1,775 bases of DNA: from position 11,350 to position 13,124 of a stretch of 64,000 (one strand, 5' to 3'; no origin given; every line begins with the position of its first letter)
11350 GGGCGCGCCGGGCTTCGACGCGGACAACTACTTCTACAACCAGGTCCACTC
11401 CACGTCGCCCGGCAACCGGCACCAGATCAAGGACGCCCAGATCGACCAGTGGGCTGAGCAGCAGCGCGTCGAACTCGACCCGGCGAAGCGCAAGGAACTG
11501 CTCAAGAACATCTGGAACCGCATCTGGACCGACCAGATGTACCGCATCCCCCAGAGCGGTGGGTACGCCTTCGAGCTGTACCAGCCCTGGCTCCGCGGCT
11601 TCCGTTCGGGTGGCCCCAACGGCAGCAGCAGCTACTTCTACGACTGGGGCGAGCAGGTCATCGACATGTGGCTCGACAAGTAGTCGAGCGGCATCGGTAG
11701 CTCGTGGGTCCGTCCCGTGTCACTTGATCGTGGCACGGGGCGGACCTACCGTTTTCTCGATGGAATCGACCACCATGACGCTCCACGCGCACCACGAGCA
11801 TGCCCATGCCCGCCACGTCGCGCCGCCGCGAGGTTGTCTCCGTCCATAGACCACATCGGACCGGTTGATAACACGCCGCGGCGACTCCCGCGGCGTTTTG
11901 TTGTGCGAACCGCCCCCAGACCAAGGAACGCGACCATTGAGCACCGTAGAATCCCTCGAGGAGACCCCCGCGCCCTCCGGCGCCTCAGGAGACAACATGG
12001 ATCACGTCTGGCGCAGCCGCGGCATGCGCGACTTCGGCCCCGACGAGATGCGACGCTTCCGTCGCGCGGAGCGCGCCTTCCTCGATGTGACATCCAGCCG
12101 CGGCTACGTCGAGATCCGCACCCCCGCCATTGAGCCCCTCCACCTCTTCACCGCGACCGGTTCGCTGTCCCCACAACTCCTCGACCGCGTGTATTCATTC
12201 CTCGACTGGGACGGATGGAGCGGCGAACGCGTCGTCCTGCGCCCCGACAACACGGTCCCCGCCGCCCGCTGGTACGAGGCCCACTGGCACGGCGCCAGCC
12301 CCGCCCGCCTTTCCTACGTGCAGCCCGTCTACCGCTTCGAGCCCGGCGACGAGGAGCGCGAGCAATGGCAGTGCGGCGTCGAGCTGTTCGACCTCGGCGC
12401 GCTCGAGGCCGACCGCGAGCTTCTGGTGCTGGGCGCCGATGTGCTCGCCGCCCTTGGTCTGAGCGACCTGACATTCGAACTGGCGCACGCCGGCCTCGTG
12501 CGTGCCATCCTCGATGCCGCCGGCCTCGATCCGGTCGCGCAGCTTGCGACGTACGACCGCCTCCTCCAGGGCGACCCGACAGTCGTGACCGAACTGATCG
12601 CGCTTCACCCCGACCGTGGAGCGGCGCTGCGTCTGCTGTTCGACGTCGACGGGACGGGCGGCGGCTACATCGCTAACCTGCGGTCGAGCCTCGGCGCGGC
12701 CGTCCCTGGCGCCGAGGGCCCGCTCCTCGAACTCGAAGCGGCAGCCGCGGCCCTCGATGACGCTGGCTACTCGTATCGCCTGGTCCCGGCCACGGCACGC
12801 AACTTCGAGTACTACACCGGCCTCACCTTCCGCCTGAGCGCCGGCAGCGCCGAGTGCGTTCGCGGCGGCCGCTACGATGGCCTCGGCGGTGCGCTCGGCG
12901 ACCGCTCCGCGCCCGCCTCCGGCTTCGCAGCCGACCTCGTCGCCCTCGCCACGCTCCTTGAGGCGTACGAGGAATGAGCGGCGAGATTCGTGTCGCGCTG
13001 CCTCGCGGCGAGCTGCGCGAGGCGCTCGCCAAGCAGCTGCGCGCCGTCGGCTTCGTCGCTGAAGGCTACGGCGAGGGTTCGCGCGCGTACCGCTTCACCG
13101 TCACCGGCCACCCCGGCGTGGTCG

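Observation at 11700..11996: Histidine-operon attenuator: His-rich leader peptide plus intrinsic terminator upstream of hisZ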

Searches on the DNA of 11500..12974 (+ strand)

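Call 3: search_rna_families(source=window, start=11500, end=12200, threshold=evalue, max_evalue=10, show_alignments=3)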
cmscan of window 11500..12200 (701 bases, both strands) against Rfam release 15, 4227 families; matches with E-value up to 10: 9.
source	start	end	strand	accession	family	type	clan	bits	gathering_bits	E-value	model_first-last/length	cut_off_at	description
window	11707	11746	+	RF03819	mir-Ro6-3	Gene; miRNA;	-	21.6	79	0.81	17-56/72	no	mir-Ro6-3 microRNA precursor family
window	11707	11746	-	RF03819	mir-Ro6-3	Gene; miRNA;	-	17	79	9.3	17-56/72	no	mir-Ro6-3 microRNA precursor family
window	11860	11910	-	RF02067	STnc310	Gene; sRNA;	-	16.2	40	3.1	1-61/61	no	Salmonella enterica sRNA STnc310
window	11855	11901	+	RF02868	ncS037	Gene; sRNA;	-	16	112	4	1-152/152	no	Burkholderia sRNA 37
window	12025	12120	+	RF01529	CC3552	Gene; sRNA;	-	14.5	50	9.2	1-106/106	no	Cauldobacter sRNA CC3552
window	11511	11582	-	RF01544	TB11Cs5H3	Gene; snRNA; snoRNA; HACA-box;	-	14.4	50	4.4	1-65/65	no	Trypanosomatid snoRNA TB11Cs5H3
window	11501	11626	+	RF02461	Virus_CITE_6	Cis-reg;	-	14.3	41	7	1-115/115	no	Blackcurrant reversion virus cap-independent translation element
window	12022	12068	+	RF01763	Guanidine-III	Cis-reg; riboswitch;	-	13.3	36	4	1-67/67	no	Guanidine-III riboswitch aptamer (yKKC-III)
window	11866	11928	+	RF01740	gyrA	Cis-reg;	-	12.6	45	7.8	1-88/88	no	gyrA RNA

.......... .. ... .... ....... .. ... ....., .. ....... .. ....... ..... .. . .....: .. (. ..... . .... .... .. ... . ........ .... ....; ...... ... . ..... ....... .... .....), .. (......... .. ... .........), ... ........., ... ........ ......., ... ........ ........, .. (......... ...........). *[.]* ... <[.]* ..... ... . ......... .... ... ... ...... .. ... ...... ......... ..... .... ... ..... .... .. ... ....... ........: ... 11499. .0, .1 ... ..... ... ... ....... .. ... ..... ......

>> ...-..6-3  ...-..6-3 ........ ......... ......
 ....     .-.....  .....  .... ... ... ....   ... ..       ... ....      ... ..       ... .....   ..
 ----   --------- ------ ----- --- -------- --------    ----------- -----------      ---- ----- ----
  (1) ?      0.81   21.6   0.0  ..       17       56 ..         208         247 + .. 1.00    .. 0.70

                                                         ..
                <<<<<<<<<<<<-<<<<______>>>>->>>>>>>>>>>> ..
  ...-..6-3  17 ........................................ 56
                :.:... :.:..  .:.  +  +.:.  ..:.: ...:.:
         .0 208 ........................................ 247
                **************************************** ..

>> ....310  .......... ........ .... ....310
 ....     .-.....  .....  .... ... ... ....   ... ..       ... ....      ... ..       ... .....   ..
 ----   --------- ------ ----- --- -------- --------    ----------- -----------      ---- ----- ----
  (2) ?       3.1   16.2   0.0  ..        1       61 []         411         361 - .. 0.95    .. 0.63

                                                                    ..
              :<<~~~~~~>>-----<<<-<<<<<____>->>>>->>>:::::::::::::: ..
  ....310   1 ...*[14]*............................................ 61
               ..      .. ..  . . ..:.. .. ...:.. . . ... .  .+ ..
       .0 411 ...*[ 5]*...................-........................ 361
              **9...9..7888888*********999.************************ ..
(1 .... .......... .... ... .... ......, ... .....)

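Call 44: search_rna_families(sources=[L001, L002, L004, L005, L008, L011, L013, L020, L023, L031, L035, L043, L050, L055, L056, L061, L063, L066, L074, L077], threshold=gathering)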
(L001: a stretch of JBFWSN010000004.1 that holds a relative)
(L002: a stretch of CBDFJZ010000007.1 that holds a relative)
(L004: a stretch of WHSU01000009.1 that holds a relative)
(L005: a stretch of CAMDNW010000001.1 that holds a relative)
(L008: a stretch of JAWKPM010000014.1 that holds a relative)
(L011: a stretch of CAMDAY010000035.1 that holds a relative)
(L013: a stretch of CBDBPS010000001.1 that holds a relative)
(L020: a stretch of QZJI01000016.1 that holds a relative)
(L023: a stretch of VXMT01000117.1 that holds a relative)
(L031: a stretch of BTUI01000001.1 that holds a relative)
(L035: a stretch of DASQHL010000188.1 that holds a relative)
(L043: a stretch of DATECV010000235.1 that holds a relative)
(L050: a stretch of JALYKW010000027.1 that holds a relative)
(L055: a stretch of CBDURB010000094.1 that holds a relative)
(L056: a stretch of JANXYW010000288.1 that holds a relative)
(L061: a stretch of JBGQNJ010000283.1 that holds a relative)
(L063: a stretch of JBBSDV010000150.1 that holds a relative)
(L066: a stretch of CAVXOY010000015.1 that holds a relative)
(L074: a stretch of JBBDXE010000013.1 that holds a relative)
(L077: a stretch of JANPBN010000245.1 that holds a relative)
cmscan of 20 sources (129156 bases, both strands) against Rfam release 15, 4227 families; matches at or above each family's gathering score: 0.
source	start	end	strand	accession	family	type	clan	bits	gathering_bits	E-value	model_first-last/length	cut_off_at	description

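Call 51: build_rna_model(alignment_id=A3, structure=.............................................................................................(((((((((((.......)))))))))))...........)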
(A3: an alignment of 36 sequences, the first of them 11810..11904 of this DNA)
Model R1 built from alignment A3 (36 sequences, 133 columns); structure: as given.
model positions 103; base pairs 11; branch points 0; effective number of sequences 6.59; information 0.59 bits per position. Calibrated on 0.2 Mb of random sequence (short: E-values are rough).
structure used (alignment columns):
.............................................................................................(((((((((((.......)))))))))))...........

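Call 52: search_with_rna_model(model_id=R1, sources=[window, L001, L002, L003, L004, L005, L006, L007, L008, L009, L010, L011, L012, L013, L014, L015, L016, L017, L018, L019, L020, L021, L022, L023, L024, L025, L026, L027, L028, L029, L030, L031, L032, L033, L034, L035, L036, L037, L038, L039, L040, L041, L042, L043, L044, L045, L046, L047, L048, L049, L050, L051, L052, L053, L054, L055, L056, L057, L058, L059, L060, L061, L062, L063, L064, L065, L066, L067, L068, L069, L070, L071, L072, L073, L074, L075, L076, L077, L078, L079, L080], max_evalue=1, make_alignment=true)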
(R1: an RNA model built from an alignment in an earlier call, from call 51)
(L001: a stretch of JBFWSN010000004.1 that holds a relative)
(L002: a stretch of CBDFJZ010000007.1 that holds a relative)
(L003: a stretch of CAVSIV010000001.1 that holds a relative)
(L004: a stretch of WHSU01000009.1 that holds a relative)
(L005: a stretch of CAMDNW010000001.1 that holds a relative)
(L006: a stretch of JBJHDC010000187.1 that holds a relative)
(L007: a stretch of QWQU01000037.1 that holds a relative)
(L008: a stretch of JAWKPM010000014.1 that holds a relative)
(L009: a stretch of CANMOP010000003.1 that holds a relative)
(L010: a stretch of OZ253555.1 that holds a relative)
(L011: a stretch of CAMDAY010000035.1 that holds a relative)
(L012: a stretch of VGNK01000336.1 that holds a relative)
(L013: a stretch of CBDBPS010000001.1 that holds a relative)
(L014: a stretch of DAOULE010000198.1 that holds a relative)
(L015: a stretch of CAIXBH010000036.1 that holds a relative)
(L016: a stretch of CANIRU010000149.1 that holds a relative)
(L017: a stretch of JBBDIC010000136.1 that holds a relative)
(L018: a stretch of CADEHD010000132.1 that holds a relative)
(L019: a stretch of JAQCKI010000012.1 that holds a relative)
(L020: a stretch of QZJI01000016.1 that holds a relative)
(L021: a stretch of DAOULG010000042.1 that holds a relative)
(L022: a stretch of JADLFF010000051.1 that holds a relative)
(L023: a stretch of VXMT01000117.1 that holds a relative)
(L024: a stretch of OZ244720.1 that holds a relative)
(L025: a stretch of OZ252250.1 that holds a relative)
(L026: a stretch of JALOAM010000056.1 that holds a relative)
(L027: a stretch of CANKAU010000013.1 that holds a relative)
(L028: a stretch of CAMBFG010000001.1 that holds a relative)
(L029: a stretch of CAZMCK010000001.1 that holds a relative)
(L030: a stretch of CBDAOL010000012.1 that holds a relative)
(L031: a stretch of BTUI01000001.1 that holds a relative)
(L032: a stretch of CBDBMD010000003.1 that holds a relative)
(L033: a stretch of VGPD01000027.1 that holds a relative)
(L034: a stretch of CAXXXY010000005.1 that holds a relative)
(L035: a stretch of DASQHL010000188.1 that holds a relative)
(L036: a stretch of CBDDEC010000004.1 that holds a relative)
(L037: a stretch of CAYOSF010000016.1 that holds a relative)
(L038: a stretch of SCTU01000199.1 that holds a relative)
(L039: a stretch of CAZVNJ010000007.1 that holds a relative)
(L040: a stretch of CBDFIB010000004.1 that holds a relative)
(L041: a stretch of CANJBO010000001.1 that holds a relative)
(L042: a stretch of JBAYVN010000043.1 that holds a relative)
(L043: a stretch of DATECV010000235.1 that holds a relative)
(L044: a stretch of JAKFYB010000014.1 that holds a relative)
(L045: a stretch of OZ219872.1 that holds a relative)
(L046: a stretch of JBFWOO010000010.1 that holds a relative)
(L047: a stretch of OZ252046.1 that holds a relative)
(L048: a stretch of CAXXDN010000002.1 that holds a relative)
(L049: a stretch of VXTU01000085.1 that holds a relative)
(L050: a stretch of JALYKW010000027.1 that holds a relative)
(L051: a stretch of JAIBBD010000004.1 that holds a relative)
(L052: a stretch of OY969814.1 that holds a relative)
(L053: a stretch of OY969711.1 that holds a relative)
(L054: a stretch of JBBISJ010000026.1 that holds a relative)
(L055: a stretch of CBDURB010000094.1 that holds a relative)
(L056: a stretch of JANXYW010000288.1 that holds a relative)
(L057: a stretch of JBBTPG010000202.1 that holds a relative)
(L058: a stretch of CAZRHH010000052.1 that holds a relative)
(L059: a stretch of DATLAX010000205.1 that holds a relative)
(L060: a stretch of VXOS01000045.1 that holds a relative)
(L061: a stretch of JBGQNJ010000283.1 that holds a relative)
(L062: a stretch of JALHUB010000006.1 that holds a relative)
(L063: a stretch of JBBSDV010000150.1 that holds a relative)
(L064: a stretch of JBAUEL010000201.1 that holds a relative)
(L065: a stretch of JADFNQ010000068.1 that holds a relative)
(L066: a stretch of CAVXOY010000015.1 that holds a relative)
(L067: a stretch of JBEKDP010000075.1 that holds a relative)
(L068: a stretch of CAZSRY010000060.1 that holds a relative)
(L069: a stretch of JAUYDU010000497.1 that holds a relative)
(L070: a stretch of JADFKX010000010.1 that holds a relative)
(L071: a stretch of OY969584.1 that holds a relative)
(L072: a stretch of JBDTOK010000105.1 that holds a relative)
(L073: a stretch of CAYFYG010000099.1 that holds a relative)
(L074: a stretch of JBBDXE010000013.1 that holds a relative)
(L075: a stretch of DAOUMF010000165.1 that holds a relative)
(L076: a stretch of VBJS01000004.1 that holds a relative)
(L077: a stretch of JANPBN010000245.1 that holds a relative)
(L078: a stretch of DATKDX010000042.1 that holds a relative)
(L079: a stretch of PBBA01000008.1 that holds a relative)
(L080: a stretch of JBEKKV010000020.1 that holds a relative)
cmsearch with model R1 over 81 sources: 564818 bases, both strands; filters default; matches with E-value up to 1: 76.
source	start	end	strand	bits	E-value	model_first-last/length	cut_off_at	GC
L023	2781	2877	+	85.4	1.4e-14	1-103/103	no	0.7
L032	2772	2868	+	85.4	1.4e-14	1-103/103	no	0.7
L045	2772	2868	+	85.4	1.4e-14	1-103/103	no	0.7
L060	2784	2880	+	85.4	1.4e-14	1-103/103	no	0.7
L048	2769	2865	+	84.3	2.4e-14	1-103/103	no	0.7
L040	2767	2864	+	84.1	2.7e-14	1-103/103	no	0.7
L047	2769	2866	+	84.1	2.7e-14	1-103/103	no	0.7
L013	2802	2898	+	83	4.4e-14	1-103/103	no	0.69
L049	2802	2898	+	82.5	5.4e-14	1-103/103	no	0.69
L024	2802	2898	+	81.2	1e-13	1-103/103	no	0.68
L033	2789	2890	+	79.2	2.5e-13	1-103/103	no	0.73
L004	2750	2849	+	76.8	7.3e-13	1-103/103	no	0.73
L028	2784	2885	+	76.2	9.8e-13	1-103/103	no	0.72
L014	2800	2897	+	76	1e-12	1-103/103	no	0.68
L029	2800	2897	+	76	1e-12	1-103/103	no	0.68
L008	2804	2902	+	75.6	1.2e-12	1-103/103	no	0.68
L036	2727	2830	+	74.8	1.8e-12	1-103/103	no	0.7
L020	2789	2891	+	74.7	1.9e-12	1-103/103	no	0.72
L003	2784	2882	+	74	2.6e-12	1-103/103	no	0.71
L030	2727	2830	+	72.5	5.1e-12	1-103/103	no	0.72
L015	2774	2878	+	72.3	5.6e-12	1-103/103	no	0.68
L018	2785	2883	+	72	6.6e-12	1-103/103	no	0.71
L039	2800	2900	+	70.8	1.1e-11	1-103/103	no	0.72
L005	2818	2914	+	69.9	1.7e-11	1-103/103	no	0.66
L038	1226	1328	+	69.5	2.1e-11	1-103/103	no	0.73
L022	2806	2906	+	66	1e-10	1-103/103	no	0.73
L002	2739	2841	+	65.4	1.3e-10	1-103/103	no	0.64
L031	2757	2870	+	64.7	1.8e-10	1-103/103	no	0.75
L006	768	881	+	62.9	4.1e-10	1-103/103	no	0.67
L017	586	703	+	56.3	8.4e-09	1-103/103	no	0.74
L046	1128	1242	+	54.5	1.9e-08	1-103/103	no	0.69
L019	686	804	+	54.4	2e-08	1-103/103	no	0.74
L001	2814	2908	+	53.2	3.4e-08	1-103/103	no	0.71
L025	2790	2890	+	52.6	4.5e-08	1-103/103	no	0.67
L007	2804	2915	+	49.3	2e-07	1-103/103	no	0.68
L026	2750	2863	+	48.3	3.1e-07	1-103/103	no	0.69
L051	2813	2903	+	46.6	6.9e-07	1-103/103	no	0.69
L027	2790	2900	+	40.3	1.2e-05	1-103/103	no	0.69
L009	2764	2871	+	39.9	1.4e-05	1-103/103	no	0.69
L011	2794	2893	+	36.5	6.7e-05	1-103/103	no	0.69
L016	1027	1135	+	36.4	7e-05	1-103/103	no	0.7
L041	2785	2878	+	32.3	0.00045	1-103/103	no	0.7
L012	256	357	+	31.4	0.00068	1-103/103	no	0.82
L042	491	569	+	31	0.00081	1-103/103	no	0.7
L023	2836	2880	-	24.5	0.015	58-103/103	no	0.69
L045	2827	2871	-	24.5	0.015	58-103/103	no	0.69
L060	2839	2883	-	24.5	0.015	58-103/103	no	0.69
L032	2827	2884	-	24.3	0.017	40-103/103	no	0.67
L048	2824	2881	-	23.6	0.023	40-103/103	no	0.69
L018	2843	2932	-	23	0.031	1-103/103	no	0.71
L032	65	170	-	22.8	0.034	1-103/103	no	0.76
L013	2857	2944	-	22.7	0.036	1-103/103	no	0.68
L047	2824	2922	-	22.4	0.041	1-103/103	no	0.73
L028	5234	5338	-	21.9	0.052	1-103/103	no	0.68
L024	2857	2944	-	21.8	0.054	1-103/103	no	0.7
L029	2865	2888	-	21.3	0.066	70-94/103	no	0.83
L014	2865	2888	-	21.3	0.066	70-94/103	no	0.83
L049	2866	2889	-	21.3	0.066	70-94/103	no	0.83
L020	5234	5329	-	20.9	0.081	1-103/103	no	0.69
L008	2859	2956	-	20.1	0.12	1-103/103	no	0.66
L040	2822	2867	-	20.1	0.12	58-103/103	no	0.7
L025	2850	2953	-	19.5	0.15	1-103/103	no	0.75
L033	2858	2881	-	19.5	0.15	70-94/103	no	0.83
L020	2850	2939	-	18.8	0.21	1-103/103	no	0.73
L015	2837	2933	-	18.3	0.26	1-103/103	no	0.7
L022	2875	2897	-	17.7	0.35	70-94/103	no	0.91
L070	3929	3997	-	17.6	0.36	1-103/103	no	0.7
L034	2751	2836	+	17.1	0.46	1-103/103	no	0.79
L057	3255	3359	-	16.7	0.53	1-103/103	no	0.75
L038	1287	1332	-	16.7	0.54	58-103/103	no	0.8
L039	2869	2890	-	16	0.74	71-93/103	no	0.82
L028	2854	2875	-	16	0.74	71-93/103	no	0.82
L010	2761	2825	+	15.7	0.86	1-103/103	no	0.75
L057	95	187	-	15.4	0.99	1-103/103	no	0.7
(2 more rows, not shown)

Alignment A4: 76 matches aligned to the model, 147 columns, each read 5' to 3' on its own strand. Consensus structure (alignment columns), stored with it:
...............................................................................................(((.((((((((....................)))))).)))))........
